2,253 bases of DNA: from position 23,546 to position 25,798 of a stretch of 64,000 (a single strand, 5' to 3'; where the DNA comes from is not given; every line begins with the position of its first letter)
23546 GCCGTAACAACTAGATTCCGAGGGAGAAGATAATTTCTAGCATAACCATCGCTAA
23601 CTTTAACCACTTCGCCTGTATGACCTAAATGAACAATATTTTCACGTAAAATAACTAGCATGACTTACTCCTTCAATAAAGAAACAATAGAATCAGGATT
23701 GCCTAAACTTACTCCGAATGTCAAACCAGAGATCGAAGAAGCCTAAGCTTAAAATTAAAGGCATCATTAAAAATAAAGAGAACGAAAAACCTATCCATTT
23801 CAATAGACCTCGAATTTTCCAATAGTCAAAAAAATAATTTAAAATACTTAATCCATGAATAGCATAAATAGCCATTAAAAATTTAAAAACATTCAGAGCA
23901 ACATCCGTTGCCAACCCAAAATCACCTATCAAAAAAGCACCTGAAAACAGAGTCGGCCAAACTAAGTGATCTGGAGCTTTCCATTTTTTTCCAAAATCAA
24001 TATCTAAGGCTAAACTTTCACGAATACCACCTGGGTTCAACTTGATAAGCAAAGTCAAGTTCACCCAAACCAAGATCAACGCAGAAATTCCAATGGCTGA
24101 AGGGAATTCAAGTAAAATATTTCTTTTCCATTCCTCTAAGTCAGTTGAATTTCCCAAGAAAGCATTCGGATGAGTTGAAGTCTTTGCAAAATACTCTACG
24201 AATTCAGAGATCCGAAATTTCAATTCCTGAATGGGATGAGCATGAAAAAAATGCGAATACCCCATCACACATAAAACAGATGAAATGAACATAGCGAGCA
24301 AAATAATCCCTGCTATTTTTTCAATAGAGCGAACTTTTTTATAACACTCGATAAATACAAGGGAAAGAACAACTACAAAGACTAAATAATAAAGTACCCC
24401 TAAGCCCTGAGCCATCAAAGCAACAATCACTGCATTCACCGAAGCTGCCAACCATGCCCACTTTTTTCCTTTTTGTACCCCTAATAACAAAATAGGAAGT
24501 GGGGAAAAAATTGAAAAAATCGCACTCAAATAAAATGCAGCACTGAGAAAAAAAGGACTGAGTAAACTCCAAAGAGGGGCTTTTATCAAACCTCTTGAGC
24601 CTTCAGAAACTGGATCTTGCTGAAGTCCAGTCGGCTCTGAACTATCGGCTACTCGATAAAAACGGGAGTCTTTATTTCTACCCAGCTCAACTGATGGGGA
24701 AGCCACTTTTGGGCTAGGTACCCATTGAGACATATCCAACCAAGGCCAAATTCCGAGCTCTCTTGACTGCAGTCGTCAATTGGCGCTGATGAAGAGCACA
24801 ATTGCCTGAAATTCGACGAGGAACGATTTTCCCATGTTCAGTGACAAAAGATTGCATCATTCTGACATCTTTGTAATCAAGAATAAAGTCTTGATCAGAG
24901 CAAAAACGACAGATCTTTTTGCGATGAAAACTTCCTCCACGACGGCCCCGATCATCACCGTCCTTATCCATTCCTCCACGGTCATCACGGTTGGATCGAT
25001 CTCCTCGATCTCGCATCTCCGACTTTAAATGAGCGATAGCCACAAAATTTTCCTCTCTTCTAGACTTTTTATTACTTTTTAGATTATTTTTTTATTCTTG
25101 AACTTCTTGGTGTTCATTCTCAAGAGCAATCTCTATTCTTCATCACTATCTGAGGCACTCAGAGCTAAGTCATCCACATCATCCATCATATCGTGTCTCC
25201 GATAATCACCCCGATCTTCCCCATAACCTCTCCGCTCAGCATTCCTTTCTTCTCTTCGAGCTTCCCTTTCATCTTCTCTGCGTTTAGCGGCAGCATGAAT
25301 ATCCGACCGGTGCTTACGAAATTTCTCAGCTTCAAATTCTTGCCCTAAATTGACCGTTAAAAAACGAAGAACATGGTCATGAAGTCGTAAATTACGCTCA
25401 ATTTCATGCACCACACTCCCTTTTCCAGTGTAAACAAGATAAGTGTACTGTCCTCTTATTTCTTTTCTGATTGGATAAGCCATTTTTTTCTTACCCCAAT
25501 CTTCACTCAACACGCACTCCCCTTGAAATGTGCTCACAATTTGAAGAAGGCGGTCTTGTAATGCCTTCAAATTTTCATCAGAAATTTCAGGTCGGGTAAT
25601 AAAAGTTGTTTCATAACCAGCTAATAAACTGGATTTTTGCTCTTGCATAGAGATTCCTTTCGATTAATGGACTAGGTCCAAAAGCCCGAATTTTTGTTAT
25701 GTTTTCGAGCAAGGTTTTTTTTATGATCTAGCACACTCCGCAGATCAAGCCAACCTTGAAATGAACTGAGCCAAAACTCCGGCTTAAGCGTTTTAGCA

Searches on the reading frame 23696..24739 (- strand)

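Call 56: search_protein_families(library=pfam, proteins=[window:23696-24739:-], max_evalue=0.00001)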
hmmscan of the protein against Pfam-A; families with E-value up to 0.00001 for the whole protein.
window:23696-24739:- (348 aa): 1 family
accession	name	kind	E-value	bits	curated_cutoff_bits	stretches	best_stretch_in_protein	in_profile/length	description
PF09991.14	DUF2232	-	2e-28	99.8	27.8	1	71-337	16-290/290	Predicted membrane protein (DUF2232)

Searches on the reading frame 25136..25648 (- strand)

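Call 56: search_protein_families(library=pfam, proteins=[window:25136-25648:-], max_evalue=0.00001)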
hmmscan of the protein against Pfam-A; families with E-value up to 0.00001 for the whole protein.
window:25136-25648:- (171 aa): 1 family
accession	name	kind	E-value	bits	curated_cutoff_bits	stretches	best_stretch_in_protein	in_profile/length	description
PF01250.22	Ribosomal_S6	-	7.8e-25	87.3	27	1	12-100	2-90/90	Ribosomal protein S6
